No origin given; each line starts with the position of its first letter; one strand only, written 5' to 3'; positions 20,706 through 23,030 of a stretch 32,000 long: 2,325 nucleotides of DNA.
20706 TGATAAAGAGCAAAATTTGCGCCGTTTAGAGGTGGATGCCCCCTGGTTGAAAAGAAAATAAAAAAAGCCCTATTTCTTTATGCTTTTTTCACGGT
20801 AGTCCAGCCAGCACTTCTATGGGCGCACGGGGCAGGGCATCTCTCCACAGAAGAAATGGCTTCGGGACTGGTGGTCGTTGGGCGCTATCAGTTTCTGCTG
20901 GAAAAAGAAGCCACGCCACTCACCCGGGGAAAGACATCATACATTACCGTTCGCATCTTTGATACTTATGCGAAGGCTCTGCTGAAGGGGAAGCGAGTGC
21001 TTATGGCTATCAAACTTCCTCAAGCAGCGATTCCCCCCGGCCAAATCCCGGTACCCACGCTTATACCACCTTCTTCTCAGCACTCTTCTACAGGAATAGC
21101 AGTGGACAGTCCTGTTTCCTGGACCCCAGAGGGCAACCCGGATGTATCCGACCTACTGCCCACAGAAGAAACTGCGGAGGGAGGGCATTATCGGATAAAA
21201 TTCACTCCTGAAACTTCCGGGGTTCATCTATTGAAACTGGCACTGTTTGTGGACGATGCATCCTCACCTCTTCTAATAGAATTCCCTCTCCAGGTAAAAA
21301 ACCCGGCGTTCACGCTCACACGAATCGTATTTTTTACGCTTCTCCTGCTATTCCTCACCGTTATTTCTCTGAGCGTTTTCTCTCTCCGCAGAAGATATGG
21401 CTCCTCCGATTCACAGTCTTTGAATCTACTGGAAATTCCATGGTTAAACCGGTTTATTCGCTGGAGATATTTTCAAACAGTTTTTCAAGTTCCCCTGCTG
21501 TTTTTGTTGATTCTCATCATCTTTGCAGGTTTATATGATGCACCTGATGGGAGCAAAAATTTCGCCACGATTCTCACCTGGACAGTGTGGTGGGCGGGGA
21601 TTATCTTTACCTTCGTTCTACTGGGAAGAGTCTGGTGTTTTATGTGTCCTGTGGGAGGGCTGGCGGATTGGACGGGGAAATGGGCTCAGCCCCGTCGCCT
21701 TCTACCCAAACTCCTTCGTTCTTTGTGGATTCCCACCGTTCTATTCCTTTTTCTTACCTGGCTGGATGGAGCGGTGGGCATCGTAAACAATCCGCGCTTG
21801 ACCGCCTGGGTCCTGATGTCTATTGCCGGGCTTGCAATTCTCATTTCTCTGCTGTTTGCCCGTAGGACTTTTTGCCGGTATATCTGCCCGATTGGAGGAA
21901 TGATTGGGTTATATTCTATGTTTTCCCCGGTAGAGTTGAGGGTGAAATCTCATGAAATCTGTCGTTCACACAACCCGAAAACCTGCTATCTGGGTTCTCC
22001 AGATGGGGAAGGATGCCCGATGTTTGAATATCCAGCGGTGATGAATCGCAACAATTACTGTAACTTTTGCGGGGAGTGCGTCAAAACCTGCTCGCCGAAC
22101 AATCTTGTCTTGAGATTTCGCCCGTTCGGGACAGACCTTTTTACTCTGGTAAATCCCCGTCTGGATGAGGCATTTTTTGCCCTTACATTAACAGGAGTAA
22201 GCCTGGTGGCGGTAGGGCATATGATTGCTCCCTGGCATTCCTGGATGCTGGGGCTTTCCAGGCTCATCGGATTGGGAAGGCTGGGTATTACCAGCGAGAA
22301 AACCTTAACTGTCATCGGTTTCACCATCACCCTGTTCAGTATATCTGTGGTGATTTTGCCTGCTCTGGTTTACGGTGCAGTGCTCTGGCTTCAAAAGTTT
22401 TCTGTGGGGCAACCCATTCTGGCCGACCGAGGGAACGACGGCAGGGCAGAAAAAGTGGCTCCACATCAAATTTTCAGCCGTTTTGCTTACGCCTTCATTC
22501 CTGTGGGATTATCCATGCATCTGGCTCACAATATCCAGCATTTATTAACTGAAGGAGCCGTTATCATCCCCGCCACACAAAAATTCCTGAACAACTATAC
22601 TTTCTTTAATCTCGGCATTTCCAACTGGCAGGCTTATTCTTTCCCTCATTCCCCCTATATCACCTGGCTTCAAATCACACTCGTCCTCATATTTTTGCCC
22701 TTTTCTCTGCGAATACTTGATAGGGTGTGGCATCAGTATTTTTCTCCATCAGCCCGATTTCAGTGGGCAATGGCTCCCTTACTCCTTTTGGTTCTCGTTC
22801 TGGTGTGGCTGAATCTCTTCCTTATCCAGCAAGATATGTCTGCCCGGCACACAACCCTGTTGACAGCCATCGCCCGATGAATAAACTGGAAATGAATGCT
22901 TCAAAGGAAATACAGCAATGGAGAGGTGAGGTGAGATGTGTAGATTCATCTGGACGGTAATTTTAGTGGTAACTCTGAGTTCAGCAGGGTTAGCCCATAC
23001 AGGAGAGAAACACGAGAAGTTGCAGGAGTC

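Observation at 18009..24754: Eleven-gene YHS/TRASH-rich redox module welded to cusCBA: candidate undescribed copper-handling system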

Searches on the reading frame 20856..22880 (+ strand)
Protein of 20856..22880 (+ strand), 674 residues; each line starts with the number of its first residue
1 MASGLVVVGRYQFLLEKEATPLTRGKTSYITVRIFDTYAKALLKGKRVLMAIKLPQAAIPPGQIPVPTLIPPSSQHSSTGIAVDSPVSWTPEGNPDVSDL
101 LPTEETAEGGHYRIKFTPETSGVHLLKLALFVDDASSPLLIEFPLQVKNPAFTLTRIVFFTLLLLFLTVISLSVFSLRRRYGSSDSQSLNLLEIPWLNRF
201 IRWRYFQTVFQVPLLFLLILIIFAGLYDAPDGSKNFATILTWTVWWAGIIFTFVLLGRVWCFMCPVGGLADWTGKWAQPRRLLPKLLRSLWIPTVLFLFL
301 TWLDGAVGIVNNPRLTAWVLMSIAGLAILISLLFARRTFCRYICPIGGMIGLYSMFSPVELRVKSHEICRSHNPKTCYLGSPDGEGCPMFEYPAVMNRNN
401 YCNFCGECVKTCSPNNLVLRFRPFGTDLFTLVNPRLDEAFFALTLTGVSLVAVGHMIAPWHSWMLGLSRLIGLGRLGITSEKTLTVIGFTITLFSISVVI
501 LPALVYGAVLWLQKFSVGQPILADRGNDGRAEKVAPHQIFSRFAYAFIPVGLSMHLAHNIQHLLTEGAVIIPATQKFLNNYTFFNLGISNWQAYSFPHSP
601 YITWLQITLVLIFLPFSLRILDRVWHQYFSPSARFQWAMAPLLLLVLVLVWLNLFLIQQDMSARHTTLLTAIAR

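Call 4: search_protein_families(library=pfam, max_evalue=0.01, proteins=[window:20856-22880:+])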
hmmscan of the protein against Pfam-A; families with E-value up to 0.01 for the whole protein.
window:20856-22880:+ (674 aa): 1 family
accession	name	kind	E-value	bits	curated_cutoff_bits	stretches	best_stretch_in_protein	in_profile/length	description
PF12801.12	Fer4_5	-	4e-12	46.3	22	2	240-281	3-45/48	4Fe-4S binding domain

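Call 7: search_protein_families(library=ncbifam, max_evalue=0.01, proteins=[window:20856-22880:+])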
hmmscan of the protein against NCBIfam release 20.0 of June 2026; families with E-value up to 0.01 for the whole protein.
window:20856-22880:+ (674 aa): 3 families
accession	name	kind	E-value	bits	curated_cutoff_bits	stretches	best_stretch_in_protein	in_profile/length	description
TIGR02163.1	napH_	subfamily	6.3e-09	35.7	213.05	1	307-418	140-252/255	NapH/MauN family ferredoxin-type protein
NF007013.0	PRK09477.1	equivalog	4e-07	29.4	234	1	253-421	97-278/286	quinol dehydrogenase ferredoxin subunit NapH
NF046105.1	TransRegNosR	equivalog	0.0009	17.6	1000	1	318-355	579-615/680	transcriptional regulator NosR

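Call 10: find_homologous_proteins(query=window:20856-22880:+)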
Query window:20856-22880:+ (674 aa): 510 proteins with E <= 0.001 among 8000 candidates; the best 120 are listed.
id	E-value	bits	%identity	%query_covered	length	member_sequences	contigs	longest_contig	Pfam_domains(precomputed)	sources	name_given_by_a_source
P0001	0.0e+0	1543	100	100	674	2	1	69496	PF12801.13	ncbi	-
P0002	0.0e+0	1104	72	100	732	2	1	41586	PF12801.13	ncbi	-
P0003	2.0e-183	630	45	100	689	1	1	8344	PF12801.13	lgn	-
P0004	1.8e-174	600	44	99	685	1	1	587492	PF12801.13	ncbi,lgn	-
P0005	2.3e-170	587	42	99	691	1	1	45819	PF12801.13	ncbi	ncbi:MAG: 4Fe-4S binding protein [Nitrospinota bacterium]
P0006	6.2e-169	582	43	99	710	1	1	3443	PF12801.13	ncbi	-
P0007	1.6e-168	581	41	99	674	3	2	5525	PF12801.13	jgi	jgi:polyferredoxin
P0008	9.4e-168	578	42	99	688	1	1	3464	PF12801.13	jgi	jgi:hypothetical protein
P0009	5.6e-167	576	41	99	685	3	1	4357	PF12801.13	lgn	-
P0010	9.8e-167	575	42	99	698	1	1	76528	PF12801.13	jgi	jgi:polyferredoxin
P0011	1.7e-165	571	41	99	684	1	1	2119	PF12801.13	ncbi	ncbi:MAG: 4Fe-4S binding protein [Nitrospinota bacterium]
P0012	1.1e-161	558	42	99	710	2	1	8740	PF12801.13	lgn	-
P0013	1.2e-161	558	42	98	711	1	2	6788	PF12801.13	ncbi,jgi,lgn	jgi:polyferredoxin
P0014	2.1e-161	557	41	98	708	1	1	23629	PF12801.13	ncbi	ncbi:4Fe-4S binding protein [Nitrospinota bacterium]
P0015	2.8e-153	530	43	87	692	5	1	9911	PF12801.13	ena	-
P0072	7.7e-135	469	36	98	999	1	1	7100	PF12801.13,PF16916.12,PF01545.27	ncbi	-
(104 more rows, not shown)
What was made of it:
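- One homologue is fused to a cation-diffusion-facilitator domain (P0072, call 10).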

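Call 11: find_encoding_contigs(protein=P0001, flank=10000, max_places=3)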
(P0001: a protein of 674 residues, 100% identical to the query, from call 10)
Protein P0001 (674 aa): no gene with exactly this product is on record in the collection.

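Call 12: find_encoding_contigs(protein=P0002, flank=10000, max_places=3)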
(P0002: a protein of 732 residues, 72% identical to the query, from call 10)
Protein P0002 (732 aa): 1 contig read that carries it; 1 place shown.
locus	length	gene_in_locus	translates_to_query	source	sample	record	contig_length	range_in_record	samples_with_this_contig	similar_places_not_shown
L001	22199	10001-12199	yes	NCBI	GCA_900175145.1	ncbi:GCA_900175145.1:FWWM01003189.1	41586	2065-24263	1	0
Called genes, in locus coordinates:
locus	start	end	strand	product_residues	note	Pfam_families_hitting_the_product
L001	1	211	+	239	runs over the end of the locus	PF09520:HinfI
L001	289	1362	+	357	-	PF13810:DUF4185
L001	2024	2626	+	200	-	-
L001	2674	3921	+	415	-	PF02321:OEP (weak)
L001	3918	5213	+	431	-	PF25919:BSH_CusB, PF25973:BSH_CzcB (faint), PF25869:3HB_CusB (faint), PF25944:Beta-barrel_RND (weak), PF25954:Beta-barrel_RND_2, PF25975:CzcB_C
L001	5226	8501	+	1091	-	PF00873:ACR_tran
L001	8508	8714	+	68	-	PF04945:YHS, PF24273:TRASH_HVO_1752_C (weak)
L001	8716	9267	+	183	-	-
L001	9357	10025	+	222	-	PF04945:YHS (weak)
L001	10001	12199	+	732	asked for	PF12801:Fer4_5 (weak)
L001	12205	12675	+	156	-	PF13798:PCYCGC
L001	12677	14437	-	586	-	PF00582:Usp (weak), PF00535:Glycos_transf_2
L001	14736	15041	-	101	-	-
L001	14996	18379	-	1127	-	PF00211:Guanylate_cyc, PF13191:AAA_16 (faint), PF10602:RPN7 (faint), PF00515:TPR_1 (faint), PF07719:TPR_2 (faint), PF13424:TPR_12 (weak), PF17874:TPR_MalT, PF13424:TPR_12, +4 more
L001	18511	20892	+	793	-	PF00403:HMA, PF00122:E1-E2_ATPase, PF00702:Hydrolase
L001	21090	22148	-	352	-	PF01702:TGT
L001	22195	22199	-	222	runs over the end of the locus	PF02308:MgtC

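Call 13: find_encoding_contigs(protein=P0004, flank=10000, max_places=3)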
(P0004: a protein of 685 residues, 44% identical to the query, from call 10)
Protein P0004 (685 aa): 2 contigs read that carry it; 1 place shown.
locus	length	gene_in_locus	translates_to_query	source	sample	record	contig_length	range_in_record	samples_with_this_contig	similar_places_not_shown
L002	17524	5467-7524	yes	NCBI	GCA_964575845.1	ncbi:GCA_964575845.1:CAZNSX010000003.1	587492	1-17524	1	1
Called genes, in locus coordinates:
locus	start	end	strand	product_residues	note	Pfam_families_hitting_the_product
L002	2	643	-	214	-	?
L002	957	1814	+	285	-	PF02633:Creatininase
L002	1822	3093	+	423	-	PF06792:UPF0261, PF23189:UPF0261_C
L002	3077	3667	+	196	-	PF00596:Aldolase_II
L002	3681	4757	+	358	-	PF08240:ADH_N, PF16912:Glu_dehyd_C (weak), PF00107:ADH_zinc_N, PF13602:ADH_zinc_N_2 (faint)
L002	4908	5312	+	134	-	PF13798:PCYCGC (weak)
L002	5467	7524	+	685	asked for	PF12801:Fer4_5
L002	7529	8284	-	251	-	PF13938:DUF4213, PF04016:DUF364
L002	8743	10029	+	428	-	PF13185:GAF_2 (weak), PF00211:Guanylate_cyc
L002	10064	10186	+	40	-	PF06397:Desulfoferrod_N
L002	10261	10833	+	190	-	PF00210:Ferritin, PF02915:Rubrerythrin, PF21349:RUBY_RBDX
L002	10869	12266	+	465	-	PF00753:Lactamase_B, PF00581:Rhodanese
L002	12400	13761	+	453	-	PF01979:Amidohydro_1, PF12890:DHOase (weak), PF07969:Amidohydro_3 (weak)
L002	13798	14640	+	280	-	PF09370:PEP_hydrolase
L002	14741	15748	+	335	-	PF04055:Radical_SAM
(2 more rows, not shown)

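Call 15: find_related_loci(query=A1, collection=genome_contigs, flank=10000)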
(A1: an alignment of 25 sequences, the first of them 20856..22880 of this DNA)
Query A1 (674 aa) in genome_contigs; peptide patterns used: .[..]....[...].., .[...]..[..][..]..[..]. (x = any residue, [..] = any of these).
599 stretches matched a pattern (row limit reached: there are more); 557 encode a relative of the query (tblastn E <= 1e-3); the best 80 are kept; 80 distinct loci.
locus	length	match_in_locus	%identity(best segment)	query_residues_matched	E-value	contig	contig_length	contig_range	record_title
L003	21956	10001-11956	42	2-666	9e-173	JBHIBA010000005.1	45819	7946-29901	MAG: Nitrospinota bacterium isolate K_2_bin.39 NODE_208_length_45819_cov_7.749563, whole genome shotgun sequence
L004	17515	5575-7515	44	1-665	1e-168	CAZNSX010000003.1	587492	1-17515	MAG TPA_asm: uncultured bacterium isolate SRP323688_co1_195 genome assembly, contig: NODE_9_length_587492_cov_16.924521,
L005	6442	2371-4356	42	6-671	5e-165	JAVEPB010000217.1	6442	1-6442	MAG: bacterium isolate ODZ_NOB7a k141_56848, whole genome shotgun sequence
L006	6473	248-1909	43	6-567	5e-140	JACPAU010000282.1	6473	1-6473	MAG: Candidatus Methylomirabilota bacterium isolate NC_groundwater_239_Ag_S-0.2um_71_10 S5_GD2017_2_S2_scaffold_38584, w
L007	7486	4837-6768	39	6-665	5e-139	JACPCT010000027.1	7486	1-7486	MAG: Candidatus Tectomicrobia bacterium isolate NC_groundwater_290_Ag_S-0.65um_70_9 S6_GD2017_2_S65_scaffold_13217, whol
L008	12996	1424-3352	37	8-666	7e-137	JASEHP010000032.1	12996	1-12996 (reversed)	MAG: Thermodesulfovibrionales bacterium isolate Yes70-26 NODE_32_length_12996_cov_26.321691, whole genome shotgun sequen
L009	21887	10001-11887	38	2-665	4e-136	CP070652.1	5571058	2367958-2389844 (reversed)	MAG: Deltaproteobacteria bacterium isolate bin85 chromosome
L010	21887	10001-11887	37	6-665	2e-135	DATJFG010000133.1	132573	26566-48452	MAG TPA_asm: Verrucomicrobiia bacterium isolate SMAG_U15454 k141_13502113, whole genome shotgun sequence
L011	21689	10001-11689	40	96-665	1e-135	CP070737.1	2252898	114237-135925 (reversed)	MAG: Nitrospiraceae bacterium isolate bin398 chromosome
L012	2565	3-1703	38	90-665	1e-143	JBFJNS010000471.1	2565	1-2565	MAG: Candidatus Binatia bacterium isolate Mix_sand17.2022.03.Z.66 k141_2089573_length_2565_cov_8.0000, whole genome shot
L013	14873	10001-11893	38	5-665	8e-135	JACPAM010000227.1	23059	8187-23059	MAG: Deltaproteobacteria bacterium isolate NC_groundwater_231_Ag_S-0.2um_58_12 S5_GD2017_2_S2_scaffold_2171, whole genom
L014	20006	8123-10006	38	6-665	1e-134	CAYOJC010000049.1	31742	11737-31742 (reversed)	MAG TPA_asm: uncultured Syntrophobacteraceae bacterium isolate SRP136066_co1_407 genome assembly, contig: NODE_1119_leng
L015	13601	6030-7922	38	5-665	4e-134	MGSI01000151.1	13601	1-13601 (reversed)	MAG: Deltaproteobacteria bacterium RIFCSPLOWO2_02_FULL_57_26 rifcsplowo2_02_scaffold_6702, whole genome shotgun sequence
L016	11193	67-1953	38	6-665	4e-134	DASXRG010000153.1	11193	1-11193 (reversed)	MAG TPA_asm: Candidatus Binatia bacterium isolate SMAG_U4633 k141_448202, whole genome shotgun sequence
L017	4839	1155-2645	42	156-666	7e-136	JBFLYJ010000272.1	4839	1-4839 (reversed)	MAG: Nitrospirota bacterium isolate MAG082 MAG082_272, whole genome shotgun sequence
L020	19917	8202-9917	39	80-666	3e-133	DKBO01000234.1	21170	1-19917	MAG TPA_asm: Nitrospiraceae bacterium UBA6898 UBA6898_contig_2690, whole genome shotgun sequence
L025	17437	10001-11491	42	156-666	8e-133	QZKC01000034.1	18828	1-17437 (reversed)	MAG: Nitrospiraceae bacterium isolate SURF_23 Ga0104751_1004339, whole genome shotgun sequence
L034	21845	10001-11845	37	2-666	5e-131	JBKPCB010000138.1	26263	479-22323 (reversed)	MAG: Candidatus Methylomirabilota bacterium isolate GB_EKS_MAG_00063 GB_EKS_000001168643, whole genome shotgun sequence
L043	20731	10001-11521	41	141-666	2e-128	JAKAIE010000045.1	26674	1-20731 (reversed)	MAG: Nitrospirae bacterium isolate WY3.bin163 NODE_2804_length_26674_cov_5.352846, whole genome shotgun sequence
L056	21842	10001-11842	36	3-665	2e-122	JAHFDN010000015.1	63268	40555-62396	MAG: Candidatus Rokuibacteriota bacterium isolate nzgw246 NODE_45_length_63269_cov_6.624454, whole genome shotgun sequen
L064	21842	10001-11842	35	2-666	5e-117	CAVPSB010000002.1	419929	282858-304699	MAG: uncultured Candidatus Rokubacteria bacterium isolate MFD10007.bin.2.196 genome assembly, contig: contig_10793, whol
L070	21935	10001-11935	38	8-666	2e-135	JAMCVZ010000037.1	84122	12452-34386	MAG: Nitrospirae bacterium isolate FK_Sedi_B_Bin.71 NODE_541_length_84122_cov_27.3259, whole genome shotgun sequence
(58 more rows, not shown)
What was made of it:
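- At least 557 relatives were confirmed in GTDB genomes (call 15).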

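Call 25: search_protein_families(library=pfam, max_evalue=0.001, proteins=[L070:7036-8406:-, L020:7300-7872:+, L017:2653-3489:+, L025:6299-8653:+, L034:14225-15529:+, L064:11876-12967:+, L043:8426-8815:+, L056:8068-9306:+, L020:10886-11152:+, L034:15858-17084:+])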
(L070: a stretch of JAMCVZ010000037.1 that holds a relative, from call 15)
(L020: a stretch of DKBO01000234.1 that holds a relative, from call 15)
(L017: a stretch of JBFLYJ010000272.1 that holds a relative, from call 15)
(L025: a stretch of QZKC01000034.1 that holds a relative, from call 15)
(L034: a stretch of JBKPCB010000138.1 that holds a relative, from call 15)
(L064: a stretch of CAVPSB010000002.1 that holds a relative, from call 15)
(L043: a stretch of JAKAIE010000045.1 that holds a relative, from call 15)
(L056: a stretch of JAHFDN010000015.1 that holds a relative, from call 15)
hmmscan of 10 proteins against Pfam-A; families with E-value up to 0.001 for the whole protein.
L070:7036-8406:- (456 aa): 6 families
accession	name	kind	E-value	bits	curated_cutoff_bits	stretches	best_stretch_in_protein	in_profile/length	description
PF00158.32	Sigma54_activat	-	1.1e-65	220.8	20.2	1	130-297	1-168/168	Sigma-54 interaction domain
PF14532.12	Sigma54_activ_2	-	3.4e-25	89.3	25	1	131-301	1-138/138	Sigma-54 interaction domain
PF25601.1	AAA_lid_14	-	2.4e-20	72.6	27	1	302-382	1-81/87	AAA+ ATPase lid domain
PF07728.20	AAA_5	-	1.1e-07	32.4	22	1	153-273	1-124/139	AAA domain (dynein-related subfamily)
PF02954.25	HTH_8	-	8.8e-07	29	22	1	416-451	4-39/42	Bacterial regulatory protein, Fis family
PF00004.35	AAA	-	2.6e-05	25.1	21.2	1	154-287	1-127/131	ATPase family associated with various cellular activities (AAA)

L020:7300-7872:+ (190 aa): 0 families

L017:2653-3489:+ (278 aa): 0 families

L025:6299-8653:+ (784 aa): 5 families
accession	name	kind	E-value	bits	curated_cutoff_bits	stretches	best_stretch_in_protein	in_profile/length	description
PF00122.25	E1-E2_ATPase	-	1.5e-60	204.2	28.1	1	270-449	2-179/181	E1-E2 ATPase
PF00702.32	Hydrolase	-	1.9e-34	120.2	26.4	1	468-684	2-191/191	haloacid dehalogenase-like hydrolase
PF19335.5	HMBD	-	8.5e-15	54.8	23.6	1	83-108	2-27/28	Heavy metal binding domain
PF04945.19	YHS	-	3.9e-12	46.4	30.3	1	3-48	1-45/47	YHS domain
PF08282.18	Hydrolase_3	-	3.9e-07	30.5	20.9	0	656-712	195-251/255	haloacid dehalogenase-like hydrolase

L034:14225-15529:+ (434 aa): 6 families
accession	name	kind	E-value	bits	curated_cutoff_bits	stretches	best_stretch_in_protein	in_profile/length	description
PF14522.11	Cytochrome_C7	-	3.7e-15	55.9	24.8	1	54-150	3-66/67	Cytochrome c7 and related cytochrome c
PF14537.11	Cytochrom_c3_2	-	3.2e-13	50.4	25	2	58-178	1-78/79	Cytochrome c3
PF09699.15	Paired_CXXCH_1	-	1.5e-11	44.2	20.6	1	265-299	8-40/41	Doubled CXXCH motif (Paired_CXXCH_1)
PF02085.21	Cytochrom_CIII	-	1e-05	26.2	22.9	0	214-295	31-101/101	Class III cytochrome C family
PF13435.11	Cytochrome_C554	-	6.3e-05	24.3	20.8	0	237-301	1-63/84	Cytochrome c554 and c-prime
PF22678.1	Cytochrom_c_NrfB-like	-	0.00018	22.3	27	0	32-85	33-80/89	Cytochrome c-type protein NrfB-like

L064:11876-12967:+ (363 aa): 1 family
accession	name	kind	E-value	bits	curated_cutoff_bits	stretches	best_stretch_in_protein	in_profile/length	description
PF09459.16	EB_dh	-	2.3e-37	129.7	33.3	1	51-315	2-215/236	Ethylbenzene dehydrogenase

L043:8426-8815:+ (129 aa): 1 family
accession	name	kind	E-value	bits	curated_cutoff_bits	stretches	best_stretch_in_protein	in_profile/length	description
PF13115.11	YtkA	-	1.2e-18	68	25.9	1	28-111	3-84/85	YtkA-like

L056:8068-9306:+ (412 aa): 5 families
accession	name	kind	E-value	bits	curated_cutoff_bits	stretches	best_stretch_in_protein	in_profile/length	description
PF00034.26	Cytochrom_C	-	8.7e-35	120.4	21.3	4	230-307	2-86/90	Cytochrome c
PF13442.11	Cytochrome_CBB3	-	1.2e-21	77.2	27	2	131-210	2-68/68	Cytochrome C oxidase, cbb3-type, subunit III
PF09699.15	Paired_CXXCH_1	-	0.00016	21.8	20.6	0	327-340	4-17/41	Doubled CXXCH motif (Paired_CXXCH_1)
PF14495.11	Cytochrom_C550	-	0.00064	19.9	27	0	213-249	10-44/136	Cytochrome c-550 domain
PF14522.11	Cytochrome_C7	-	0.001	19.3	24.8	0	322-337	34-49/67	Cytochrome c7 and related cytochrome c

L020:10886-11152:+ (88 aa): 2 families
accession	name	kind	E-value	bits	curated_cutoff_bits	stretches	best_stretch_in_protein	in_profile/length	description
PF09851.14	SHOCT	-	2.6e-12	46.5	27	1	47-74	1-28/28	Short C-terminal domain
PF05120.17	GvpG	-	0.00045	20.8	30.6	1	49-75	37-63/67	Gas vesicle protein G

L034:15858-17084:+ (408 aa): 4 families
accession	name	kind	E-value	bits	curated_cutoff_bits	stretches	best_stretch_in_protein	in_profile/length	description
PF00033.24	Cytochrome_B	-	7.7e-51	173.1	27.2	1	82-260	11-188/189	Cytochrome b/b6/petB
PF13631.11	Cytochrom_B_N_2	-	3.5e-43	147.9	27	1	143-311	2-167/169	Cytochrome b(N-terminal)/b6/petB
PF00032.22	Cytochrom_B_C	-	4.1e-11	43.5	20.7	1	315-403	3-84/102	Cytochrome b(C-terminal)/b6/petD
PF14358.11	DUF4405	-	0.00025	21.9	26.7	1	90-153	5-63/66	Domain of unknown function (DUF4405)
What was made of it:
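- YtkA-like domains occur in or next to homologues (calls 10, 25).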

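Call 41: find_encoding_contigs(protein=P0124, flank=10000, max_places=3)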
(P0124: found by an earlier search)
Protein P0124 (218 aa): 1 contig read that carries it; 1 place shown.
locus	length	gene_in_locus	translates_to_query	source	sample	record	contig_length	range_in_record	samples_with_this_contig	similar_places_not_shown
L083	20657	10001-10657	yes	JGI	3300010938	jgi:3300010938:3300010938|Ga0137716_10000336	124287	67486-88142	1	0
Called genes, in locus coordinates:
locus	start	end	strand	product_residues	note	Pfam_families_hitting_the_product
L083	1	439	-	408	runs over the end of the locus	PF05697:Trigger_N, PF05698:Trigger_C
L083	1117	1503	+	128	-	-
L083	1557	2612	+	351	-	PF01656:CbiA, PF02374:ArsA_ATPase, PF10609:ParA (faint), PF13614:AAA_31 (weak)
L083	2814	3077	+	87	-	-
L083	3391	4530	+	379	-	PF02321:OEP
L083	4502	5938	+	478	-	PF25919:BSH_CusB, PF25973:BSH_CzcB, PF25869:3HB_CusB (weak), PF25954:Beta-barrel_RND_2, PF25975:CzcB_C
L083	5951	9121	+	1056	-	PF00873:ACR_tran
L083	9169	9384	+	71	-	PF04945:YHS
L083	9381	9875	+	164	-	-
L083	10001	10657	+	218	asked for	PF04945:YHS (weak), PF14464:Prok-JAB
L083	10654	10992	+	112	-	-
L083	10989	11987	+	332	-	PF00033:Cytochrome_B, PF13631:Cytochrom_B_N_2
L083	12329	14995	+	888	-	-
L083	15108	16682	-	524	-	PF00361:Proton_antipo_M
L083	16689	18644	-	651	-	PF00662:Proton_antipo_N, PF00361:Proton_antipo_M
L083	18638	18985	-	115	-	PF00420:Oxidored_q2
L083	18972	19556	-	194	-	PF00499:Oxidored_q3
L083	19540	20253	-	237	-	PF14697:Fer4_21 (faint), PF12837:Fer4_6 (faint), PF12838:Fer4_7, PF13187:Fer4_9, PF13237:Fer4_10 (weak), PF13484:Fer4_16 (faint), PF00037:Fer4 (weak)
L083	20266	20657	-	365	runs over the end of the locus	PF00146:NADHdh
